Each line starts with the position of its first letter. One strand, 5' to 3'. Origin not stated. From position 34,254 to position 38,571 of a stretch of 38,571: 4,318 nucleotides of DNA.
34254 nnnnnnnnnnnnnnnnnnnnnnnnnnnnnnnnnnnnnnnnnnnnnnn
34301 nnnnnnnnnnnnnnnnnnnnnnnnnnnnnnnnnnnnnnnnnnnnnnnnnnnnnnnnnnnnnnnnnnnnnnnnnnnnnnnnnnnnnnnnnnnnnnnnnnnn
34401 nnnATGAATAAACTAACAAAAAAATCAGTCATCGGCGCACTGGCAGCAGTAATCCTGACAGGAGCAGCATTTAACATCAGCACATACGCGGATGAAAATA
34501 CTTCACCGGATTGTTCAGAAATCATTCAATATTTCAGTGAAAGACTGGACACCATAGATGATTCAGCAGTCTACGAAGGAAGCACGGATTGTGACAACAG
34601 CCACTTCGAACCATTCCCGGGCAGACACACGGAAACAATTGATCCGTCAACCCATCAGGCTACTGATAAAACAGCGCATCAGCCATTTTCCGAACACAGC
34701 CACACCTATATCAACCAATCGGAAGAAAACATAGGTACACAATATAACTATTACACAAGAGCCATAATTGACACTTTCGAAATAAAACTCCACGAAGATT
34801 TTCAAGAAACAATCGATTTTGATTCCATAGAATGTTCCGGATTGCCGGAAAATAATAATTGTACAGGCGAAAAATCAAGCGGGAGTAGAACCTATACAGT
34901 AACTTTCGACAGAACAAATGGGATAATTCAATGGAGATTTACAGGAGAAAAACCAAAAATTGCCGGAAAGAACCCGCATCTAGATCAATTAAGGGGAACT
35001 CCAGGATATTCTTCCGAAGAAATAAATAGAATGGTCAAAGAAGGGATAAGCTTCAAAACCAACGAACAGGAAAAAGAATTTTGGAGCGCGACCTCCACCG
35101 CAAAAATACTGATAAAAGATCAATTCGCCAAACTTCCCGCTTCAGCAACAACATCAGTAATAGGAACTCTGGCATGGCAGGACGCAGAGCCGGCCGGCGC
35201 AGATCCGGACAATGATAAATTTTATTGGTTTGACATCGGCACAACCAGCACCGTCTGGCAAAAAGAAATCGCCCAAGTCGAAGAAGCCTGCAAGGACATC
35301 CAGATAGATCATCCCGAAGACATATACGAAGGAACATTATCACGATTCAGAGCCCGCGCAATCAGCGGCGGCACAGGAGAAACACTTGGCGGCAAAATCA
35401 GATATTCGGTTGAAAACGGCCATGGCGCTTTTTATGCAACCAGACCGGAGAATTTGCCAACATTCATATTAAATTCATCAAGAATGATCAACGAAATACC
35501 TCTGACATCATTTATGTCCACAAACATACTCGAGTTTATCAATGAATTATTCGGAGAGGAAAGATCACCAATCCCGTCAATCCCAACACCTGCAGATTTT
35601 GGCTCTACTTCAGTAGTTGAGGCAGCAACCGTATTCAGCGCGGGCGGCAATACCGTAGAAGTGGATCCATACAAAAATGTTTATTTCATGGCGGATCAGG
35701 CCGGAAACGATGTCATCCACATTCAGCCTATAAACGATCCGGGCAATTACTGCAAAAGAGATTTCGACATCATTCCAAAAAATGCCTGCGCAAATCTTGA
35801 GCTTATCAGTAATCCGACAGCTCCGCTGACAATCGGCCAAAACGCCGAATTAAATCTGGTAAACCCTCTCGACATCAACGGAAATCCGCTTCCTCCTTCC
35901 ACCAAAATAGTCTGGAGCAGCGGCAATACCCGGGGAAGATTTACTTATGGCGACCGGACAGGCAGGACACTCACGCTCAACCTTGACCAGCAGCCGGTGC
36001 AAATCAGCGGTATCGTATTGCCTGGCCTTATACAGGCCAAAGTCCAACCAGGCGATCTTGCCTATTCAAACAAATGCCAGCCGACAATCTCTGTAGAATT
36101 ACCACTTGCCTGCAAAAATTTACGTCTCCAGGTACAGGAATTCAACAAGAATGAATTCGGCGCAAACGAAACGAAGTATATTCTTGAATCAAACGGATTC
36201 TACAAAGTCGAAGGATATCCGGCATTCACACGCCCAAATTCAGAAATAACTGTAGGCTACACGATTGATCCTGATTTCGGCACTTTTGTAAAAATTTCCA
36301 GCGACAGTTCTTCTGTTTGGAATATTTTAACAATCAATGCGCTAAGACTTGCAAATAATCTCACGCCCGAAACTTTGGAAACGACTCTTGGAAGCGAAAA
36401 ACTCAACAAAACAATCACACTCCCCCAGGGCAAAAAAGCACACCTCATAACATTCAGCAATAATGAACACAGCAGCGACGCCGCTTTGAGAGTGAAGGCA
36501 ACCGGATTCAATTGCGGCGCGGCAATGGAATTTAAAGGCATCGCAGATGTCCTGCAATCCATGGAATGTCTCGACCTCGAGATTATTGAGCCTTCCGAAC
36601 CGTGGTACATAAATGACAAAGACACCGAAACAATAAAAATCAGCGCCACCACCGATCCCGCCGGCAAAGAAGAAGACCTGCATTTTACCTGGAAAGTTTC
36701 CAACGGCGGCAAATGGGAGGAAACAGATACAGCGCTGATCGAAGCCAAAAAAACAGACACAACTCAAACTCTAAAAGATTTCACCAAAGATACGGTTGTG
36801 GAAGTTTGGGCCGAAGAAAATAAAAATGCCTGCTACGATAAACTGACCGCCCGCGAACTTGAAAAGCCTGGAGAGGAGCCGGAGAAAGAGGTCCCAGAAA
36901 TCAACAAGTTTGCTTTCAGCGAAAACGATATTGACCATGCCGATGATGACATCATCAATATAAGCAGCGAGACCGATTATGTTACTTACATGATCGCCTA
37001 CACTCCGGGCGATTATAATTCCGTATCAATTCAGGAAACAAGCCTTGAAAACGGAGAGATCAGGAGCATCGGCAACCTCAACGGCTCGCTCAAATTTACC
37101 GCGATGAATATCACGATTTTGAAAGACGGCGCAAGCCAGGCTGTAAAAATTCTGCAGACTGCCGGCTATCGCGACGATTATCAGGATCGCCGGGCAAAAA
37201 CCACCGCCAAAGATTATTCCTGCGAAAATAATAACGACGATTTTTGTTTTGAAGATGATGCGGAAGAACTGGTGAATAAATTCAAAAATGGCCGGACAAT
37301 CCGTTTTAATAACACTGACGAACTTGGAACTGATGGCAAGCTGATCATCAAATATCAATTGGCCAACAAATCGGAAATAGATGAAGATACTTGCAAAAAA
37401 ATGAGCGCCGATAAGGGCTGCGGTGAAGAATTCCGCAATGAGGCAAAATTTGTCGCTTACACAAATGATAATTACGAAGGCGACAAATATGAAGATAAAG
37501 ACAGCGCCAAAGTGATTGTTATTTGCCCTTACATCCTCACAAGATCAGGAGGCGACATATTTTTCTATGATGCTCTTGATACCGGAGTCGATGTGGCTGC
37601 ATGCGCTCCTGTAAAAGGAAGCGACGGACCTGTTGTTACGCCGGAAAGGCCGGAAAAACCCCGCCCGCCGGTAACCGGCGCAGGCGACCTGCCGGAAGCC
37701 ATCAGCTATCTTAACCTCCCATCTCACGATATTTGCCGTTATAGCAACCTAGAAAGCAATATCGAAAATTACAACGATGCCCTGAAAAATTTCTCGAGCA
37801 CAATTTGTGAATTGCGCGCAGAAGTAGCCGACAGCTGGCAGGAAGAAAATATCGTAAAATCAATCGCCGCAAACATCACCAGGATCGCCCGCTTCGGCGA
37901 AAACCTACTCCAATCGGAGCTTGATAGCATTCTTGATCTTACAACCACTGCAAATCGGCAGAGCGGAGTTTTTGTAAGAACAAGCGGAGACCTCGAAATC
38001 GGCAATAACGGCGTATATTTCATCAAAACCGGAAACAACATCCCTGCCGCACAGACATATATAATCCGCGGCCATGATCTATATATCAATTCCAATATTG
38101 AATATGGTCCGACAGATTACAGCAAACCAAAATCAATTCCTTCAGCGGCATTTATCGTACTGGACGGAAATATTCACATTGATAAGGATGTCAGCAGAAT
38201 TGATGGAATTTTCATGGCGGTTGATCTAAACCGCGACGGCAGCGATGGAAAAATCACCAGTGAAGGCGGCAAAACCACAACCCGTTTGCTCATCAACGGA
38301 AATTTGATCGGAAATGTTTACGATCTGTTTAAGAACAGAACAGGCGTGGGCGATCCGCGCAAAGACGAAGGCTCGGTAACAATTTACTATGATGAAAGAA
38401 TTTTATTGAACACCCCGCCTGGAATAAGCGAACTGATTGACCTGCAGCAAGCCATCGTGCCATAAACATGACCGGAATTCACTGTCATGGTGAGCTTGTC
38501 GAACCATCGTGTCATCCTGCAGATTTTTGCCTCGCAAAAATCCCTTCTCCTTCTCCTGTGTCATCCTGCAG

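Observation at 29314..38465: Translationally coupled pair of orphan giant genes (1678 aa and 1353 aa) behind the strongest promoter in the window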

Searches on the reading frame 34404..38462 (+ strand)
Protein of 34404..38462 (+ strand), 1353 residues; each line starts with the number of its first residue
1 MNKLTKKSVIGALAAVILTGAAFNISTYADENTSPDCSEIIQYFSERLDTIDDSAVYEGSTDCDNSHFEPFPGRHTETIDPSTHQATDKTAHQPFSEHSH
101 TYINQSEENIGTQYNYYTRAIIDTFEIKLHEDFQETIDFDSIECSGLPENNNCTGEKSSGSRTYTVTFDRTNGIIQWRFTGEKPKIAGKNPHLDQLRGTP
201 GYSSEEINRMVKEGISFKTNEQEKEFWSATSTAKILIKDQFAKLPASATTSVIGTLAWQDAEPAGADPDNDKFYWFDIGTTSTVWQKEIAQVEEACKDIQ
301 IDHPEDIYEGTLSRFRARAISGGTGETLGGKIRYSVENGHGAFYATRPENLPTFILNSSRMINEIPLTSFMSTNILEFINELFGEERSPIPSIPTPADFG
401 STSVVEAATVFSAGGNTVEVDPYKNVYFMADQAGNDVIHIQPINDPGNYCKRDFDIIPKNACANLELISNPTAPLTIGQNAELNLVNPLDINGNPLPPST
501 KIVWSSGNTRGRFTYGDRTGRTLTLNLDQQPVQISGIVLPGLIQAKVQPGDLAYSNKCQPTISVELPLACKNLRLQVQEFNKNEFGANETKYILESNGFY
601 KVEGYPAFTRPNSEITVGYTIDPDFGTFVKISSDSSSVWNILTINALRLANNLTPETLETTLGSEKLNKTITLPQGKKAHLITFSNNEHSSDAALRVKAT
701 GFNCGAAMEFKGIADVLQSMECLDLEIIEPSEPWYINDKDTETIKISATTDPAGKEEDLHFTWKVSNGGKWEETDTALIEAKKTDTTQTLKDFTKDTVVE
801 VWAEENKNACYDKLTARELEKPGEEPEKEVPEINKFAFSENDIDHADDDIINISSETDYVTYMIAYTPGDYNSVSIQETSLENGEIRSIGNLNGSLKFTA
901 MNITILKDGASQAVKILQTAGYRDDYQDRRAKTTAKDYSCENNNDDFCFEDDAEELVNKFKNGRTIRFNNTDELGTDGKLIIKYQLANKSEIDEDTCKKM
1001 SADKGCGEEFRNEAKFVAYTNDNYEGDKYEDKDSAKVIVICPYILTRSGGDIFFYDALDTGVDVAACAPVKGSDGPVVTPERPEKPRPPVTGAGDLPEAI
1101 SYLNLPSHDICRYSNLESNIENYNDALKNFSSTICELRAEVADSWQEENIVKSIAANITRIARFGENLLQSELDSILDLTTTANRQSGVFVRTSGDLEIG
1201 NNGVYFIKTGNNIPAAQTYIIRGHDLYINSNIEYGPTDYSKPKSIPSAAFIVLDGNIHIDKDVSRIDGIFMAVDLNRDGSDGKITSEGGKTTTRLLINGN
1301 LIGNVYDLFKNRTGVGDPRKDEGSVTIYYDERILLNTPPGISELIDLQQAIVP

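Call 7: search_protein_families(library=pfam, proteins=[window:34404-38462:+], max_evalue=1)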
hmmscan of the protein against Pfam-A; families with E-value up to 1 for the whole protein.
window:34404-38462:+ (1353 aa): 0 families

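Call 8: search_protein_families(library=ncbifam, proteins=[window:34404-38462:+], max_evalue=1)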
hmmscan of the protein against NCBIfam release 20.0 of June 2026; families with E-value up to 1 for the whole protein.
window:34404-38462:+ (1353 aa): 0 families

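Call 10: search_solved_structures(query=window:34404-38462:+, max_evalue=1)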
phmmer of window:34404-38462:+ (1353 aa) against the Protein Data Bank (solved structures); distinct sequences matched with E-value up to 1: 1.
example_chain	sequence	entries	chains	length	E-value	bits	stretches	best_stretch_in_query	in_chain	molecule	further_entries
6vsv_A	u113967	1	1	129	0.66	10.8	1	745-808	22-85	Sodium channel subunit beta-4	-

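Call 14: find_homologous_proteins(query=window:34404-38462:+)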
Query window:34404-38462:+ (1353 aa): 1 proteins with E <= 0.001 among 8000 candidates.
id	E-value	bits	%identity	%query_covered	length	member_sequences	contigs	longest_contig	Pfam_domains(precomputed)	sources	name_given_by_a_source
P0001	0.0e+0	3111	100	100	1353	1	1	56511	-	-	-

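Call 15: find_encoding_contigs(protein=P0001, flank=10000)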
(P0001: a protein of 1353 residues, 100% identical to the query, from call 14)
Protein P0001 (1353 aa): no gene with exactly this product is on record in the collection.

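Call 81: search_protein_families(library=padloc, proteins=[window:34404-38462:+], max_evalue=0.1)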
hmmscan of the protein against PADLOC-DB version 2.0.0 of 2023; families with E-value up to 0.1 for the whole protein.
window:34404-38462:+ (1353 aa): 0 families

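Call 82: search_protein_families(library=phrogs, proteins=[window:34404-38462:+], max_evalue=0.1)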
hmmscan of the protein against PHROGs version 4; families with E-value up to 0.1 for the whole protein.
window:34404-38462:+ (1353 aa): 0 families

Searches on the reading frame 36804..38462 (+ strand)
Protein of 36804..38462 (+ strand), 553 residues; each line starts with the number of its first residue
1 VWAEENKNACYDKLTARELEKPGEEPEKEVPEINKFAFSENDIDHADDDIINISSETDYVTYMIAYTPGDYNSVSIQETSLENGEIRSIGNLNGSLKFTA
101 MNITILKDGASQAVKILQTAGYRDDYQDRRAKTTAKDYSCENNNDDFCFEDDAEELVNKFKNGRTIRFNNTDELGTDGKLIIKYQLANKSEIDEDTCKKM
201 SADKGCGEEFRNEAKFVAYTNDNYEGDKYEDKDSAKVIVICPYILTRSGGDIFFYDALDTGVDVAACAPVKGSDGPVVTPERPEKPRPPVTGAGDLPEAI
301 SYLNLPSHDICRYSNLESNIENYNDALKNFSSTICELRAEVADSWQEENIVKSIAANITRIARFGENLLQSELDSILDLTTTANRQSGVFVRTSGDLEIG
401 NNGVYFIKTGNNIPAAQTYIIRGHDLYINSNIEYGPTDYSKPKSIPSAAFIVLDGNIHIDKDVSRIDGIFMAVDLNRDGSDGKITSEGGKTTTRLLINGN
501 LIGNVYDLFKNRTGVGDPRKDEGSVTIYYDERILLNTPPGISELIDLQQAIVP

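Call 34: search_protein_families(library=pfam, alignment_id=A1, max_evalue=1)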
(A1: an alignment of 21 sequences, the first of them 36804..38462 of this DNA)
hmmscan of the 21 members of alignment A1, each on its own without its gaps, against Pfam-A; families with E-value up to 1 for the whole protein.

A. member 1, window:36804-38462:+ (553 aa): 0 families

B. families by the number of members that match (of 21 scanned): 14 families
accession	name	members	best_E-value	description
PF12216.13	m04gp34like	1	0.0021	Immune evasion protein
PF17515.7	CPV_Polyhedrin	1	0.018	Cypovirus polyhedrin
PF00080.25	Sod_Cu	1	0.044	Copper/zinc superoxide dismutase (SODC)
PF16895.10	DUF5085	1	0.045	Domain of unknown function (DUF5085)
PF18078.7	Thioredoxin_11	1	0.069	Thioredoxin-like SNTX domain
PF02462.21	Opacity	1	0.085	Opacity family porin protein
PF05726.19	Pirin_C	1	0.11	Pirin C-terminal cupin domain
PF07568.18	HisKA_2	1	0.14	Histidine kinase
PF20384.3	DUF6679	1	0.15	Family of unknown function (DUF6679)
PF11699.14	CENP-C_C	1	0.15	Mif2/CENP-C like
PF05557.18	MAD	1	0.2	Mitotic checkpoint protein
PF16318.11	DUF4957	1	0.31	Domain of unknown function (DUF4957)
PF25365.1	DUF7881_N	1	0.32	Domain of unknown function (DUF7881) N-terminal domain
PF18000.7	Top6b_C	1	0.52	Type 2 DNA topoisomerase 6 subunit B C-terminal domain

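Call 35: search_solved_structures(query=A1, max_evalue=10)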
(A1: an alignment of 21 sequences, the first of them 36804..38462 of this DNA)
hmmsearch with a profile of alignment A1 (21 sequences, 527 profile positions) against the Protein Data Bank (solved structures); distinct sequences matched with E-value up to 10: 2.
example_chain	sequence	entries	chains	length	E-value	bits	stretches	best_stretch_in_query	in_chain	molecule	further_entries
6giq_F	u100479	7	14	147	2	10.6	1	99-187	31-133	QCR6 isoform 1 | Cytochrome b-c1 complex subunit 6 | CYTOCHROME B-C1 COMPLEX SUBUNIT 6; SYNONYM: COMPLEX III SUBUNIT 6,COMPLEX III SUBUNIT VI,C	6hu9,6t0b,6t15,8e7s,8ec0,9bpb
3cx5_F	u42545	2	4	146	2.1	10.5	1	100-187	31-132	Cytochrome b-c1 complex subunit 6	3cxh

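Call 39: predict_structure(alignment_id=A1)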
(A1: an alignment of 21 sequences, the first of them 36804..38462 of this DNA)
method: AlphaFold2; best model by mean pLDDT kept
length: 553 residues; sequences in the alignment: 21
mean_pLDDT: 70.7   pTM: 0.45
mean pLDDT of the five models: 70.7, 70.3, 70.0, 69.8, 65.2
residues with pLDDT >= 90: 156; 70-90: 186; 50-70: 74; < 50: 137
segments of 3 or more residues with pLDDT < 50: 1-22, 243-350, 550-553
pLDDT, mean of each block of 10 residues (from residue 1): 34 37 60 86 59 81 92 94 90 88 86 85 67 74 83 92 94 90 93 69 67 93 85 86 38 32 34 27 28 32 34 41 35 31 42 57 76 89 86 91 87 90 95 87 87 93 93 81 88 86 79 64 71 76 61 45
secondary structure, 60 per line:
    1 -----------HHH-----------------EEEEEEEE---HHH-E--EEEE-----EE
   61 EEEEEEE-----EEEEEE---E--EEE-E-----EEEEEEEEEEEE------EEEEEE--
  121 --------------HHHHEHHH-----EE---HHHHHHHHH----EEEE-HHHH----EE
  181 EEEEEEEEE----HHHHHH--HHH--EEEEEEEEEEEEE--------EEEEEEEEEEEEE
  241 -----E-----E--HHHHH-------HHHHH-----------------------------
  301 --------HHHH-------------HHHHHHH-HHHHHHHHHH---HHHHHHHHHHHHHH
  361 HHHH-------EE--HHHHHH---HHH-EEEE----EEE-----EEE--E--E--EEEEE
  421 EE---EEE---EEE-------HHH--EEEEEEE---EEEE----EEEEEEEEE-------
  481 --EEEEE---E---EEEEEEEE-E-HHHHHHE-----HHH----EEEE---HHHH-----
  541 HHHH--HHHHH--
elements in order: E32-39 E50-53 E59-67 E73-78 E85-87 E95-106 E113-118 H135-138 H153-161 E166-169 H171-174 E179-189 H194-199 E207-219 E228-240 H255-259 H267-271 H309-312 H326-332 H334-343 H347-364 H376-381 E389-392 E397-399 E405-407 E416-422 E426-428 E432-434 E447-453 E457-460 E465-473 E483-487 E495-502 H506-511 E525-528 H532-535 H541-544 H547-551

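Call 44: fold_search(model_id=the predicted structure, library=pdb)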
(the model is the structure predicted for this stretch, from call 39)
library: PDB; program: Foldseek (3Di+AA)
matches with E <= 10: 987; with E <= 0.001: 31
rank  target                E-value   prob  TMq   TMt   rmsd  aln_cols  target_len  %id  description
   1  8jl8                  9.2e-06  1.00  0.19  0.33   5.6       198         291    9  Crystal structure of the collagen binding domain of Cnm from Streptococcus mutans (released 2024-04-10)
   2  7lgr                  1.6e-05  1.00  0.18  0.54   6.2       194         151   11  Streptococcus mutans Collagen binding Protein CNM - N2 Domain (released 2022-01-26)
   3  3pg2_B                5.8e-05  1.00  0.18  0.30   7.9       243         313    9  The Crystal structure of the major pilin GBS80 of Streptococcus agalactiae 35 kDa C-terminal fragment (released 2011-03-02)
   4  7wwn                  7.6e-05  1.00  0.18  0.47   6.2       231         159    9  Structure of hypothetical protein TTHA1873 from Thermus thermophilus with Potassium mercuric iodide (released 2022-04-06)
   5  7wrk                  8.0e-05  1.00  0.19  0.49   6.0       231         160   10  Structure of hypothetical protein TTHA1873 from Thermus thermophilus (released 2022-03-09)
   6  5xcb                  1.0e-04  1.00  0.17  0.28   7.1       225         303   10  X-ray structure of domains D1 and D2 of Clostridium perfringens pili protein CppA (released 2018-02-28)
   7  7wwo_A                1.1e-04  1.00  0.17  0.41   8.9       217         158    8  Dimer form of hypothetical protein TTHA1873 from Thermus thermophilus (released 2022-03-09)
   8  1amx                  1.1e-04  1.00  0.19  0.60   6.0       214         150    9  COLLAGEN-BINDING DOMAIN FROM A STAPHYLOCOCCUS AUREUS ADHESIN (released 1998-06-24)
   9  4mmx_A                1.4e-04  1.00  0.16  0.10  13.3       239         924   10  Integrin AlphaVBeta3 ectodomain bound to the tenth domain of Fibronectin (released 2014-03-26)
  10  3pf2                  1.6e-04  1.00  0.19  0.31   8.0       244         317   11  The Crystal Structure of the Major Pilin GBS80 of Streptococcus agalactiae 35kDa C-terminal fragment (released 2011-03-02)
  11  5xcc_A                1.7e-04  1.00  0.18  0.21   7.2       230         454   10  X-ray structure of Clostridium perfringens pili protein CppA (released 2018-02-28)
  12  2f68                  1.9e-04  1.00  0.19  0.32   6.3       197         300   11  Crystal structure of collagen adhesin (CNA) from S. aureus (released 2006-12-12)
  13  8beg_B                2.4e-04  1.00  0.19  0.16   7.1       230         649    8  Structure of Ig-like domains from PrgB (released 2022-11-30)
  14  4hss_A                2.6e-04  1.00  0.17  0.22   6.7       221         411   14  Structure of the Full-Length Major Pilin SpaD from Corynebacterium diphtheriae (released 2013-11-13)
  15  3asw_A                2.6e-04  1.00  0.19  0.30   7.9       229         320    7  Structural and biochemical characterization of ClfB:ligand interactions (released 2011-05-04)
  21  3pg2_A                5.6e-04  1.00  0.18  0.29   7.8       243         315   10  The Crystal structure of the major pilin GBS80 of Streptococcus agalactiae 35 kDa C-terminal fragment (released 2011-03-02)
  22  4hss_B                6.3e-04  1.00  0.17  0.23   6.8       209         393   11  Structure of the Full-Length Major Pilin SpaD from Corynebacterium diphtheriae (released 2013-11-13)
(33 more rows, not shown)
